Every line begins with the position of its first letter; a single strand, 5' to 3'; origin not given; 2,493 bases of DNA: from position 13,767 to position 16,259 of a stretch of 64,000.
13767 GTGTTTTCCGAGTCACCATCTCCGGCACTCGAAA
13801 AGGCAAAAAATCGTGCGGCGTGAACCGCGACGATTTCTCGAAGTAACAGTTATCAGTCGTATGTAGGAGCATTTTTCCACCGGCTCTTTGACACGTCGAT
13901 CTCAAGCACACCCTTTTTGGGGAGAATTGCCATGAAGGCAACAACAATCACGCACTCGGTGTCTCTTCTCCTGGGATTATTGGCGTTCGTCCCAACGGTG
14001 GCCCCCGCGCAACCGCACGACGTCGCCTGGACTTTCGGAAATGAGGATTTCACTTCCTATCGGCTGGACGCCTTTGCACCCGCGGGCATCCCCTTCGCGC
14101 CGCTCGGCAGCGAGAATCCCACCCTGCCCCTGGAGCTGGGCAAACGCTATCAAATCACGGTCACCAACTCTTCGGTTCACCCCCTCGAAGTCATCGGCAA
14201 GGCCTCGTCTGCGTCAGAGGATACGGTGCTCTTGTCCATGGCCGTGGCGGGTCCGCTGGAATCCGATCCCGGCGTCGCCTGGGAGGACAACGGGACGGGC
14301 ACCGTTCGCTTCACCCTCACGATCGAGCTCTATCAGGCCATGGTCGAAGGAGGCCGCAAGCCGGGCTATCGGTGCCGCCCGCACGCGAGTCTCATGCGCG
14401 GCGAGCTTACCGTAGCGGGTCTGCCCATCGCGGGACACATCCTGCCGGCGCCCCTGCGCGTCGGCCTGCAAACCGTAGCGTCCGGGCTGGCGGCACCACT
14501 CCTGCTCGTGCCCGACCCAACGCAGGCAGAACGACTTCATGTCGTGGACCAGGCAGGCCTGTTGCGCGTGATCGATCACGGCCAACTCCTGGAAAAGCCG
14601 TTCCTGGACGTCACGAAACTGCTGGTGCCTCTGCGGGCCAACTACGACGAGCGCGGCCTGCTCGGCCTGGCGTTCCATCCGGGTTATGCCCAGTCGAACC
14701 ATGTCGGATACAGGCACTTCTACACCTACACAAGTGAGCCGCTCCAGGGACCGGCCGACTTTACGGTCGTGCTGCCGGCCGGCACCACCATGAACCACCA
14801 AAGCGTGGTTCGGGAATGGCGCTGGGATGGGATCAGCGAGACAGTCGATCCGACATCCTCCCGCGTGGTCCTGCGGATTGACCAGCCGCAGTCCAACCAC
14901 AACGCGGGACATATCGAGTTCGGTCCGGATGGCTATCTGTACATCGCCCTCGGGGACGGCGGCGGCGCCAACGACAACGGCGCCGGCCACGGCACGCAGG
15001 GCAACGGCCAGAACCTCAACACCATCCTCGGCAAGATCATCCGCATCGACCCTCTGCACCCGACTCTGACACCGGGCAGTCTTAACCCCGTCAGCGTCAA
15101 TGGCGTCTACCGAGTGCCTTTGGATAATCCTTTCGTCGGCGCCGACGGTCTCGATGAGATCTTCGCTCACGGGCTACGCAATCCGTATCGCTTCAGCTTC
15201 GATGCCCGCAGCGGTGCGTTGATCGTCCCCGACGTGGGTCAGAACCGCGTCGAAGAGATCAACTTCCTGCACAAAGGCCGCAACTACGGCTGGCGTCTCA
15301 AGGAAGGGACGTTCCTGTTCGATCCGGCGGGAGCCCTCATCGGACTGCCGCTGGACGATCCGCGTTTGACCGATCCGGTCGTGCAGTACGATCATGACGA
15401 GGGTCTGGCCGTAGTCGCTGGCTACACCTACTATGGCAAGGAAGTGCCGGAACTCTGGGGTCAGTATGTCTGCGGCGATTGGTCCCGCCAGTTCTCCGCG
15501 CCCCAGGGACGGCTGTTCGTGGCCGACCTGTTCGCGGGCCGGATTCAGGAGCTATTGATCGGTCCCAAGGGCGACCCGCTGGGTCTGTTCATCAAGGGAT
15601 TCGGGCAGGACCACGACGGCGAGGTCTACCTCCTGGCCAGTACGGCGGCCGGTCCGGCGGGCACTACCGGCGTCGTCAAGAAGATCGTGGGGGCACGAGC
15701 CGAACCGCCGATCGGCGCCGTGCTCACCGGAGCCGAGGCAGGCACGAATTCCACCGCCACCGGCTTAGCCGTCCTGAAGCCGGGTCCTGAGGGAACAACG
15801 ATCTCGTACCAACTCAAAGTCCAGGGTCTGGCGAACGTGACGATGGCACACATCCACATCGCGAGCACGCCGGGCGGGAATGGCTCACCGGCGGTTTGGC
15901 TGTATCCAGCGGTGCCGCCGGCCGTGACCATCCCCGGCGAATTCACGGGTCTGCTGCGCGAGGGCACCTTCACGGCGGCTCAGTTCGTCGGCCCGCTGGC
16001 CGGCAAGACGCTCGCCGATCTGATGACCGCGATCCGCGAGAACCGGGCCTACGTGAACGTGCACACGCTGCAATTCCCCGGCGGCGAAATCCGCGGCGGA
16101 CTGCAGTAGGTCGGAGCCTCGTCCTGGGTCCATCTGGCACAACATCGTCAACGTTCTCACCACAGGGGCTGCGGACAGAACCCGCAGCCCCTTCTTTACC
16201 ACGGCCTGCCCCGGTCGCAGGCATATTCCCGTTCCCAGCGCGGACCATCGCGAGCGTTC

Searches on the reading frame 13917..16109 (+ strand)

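Call 73: search_protein_families(library=pfam, proteins=[window:13917-16109:+], max_evalue=0.00001)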
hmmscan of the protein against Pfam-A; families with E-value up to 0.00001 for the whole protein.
window:13917-16109:+ (730 aa): 2 families
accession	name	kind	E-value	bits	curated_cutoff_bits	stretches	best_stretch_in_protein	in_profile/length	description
PF07995.17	GSDH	-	3.6e-27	96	25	1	205-522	13-278/332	Glucose / Sorbosone dehydrogenase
PF07452.17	CHRD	-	8.3e-22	78.7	24.1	1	601-727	3-115/117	CHRD domain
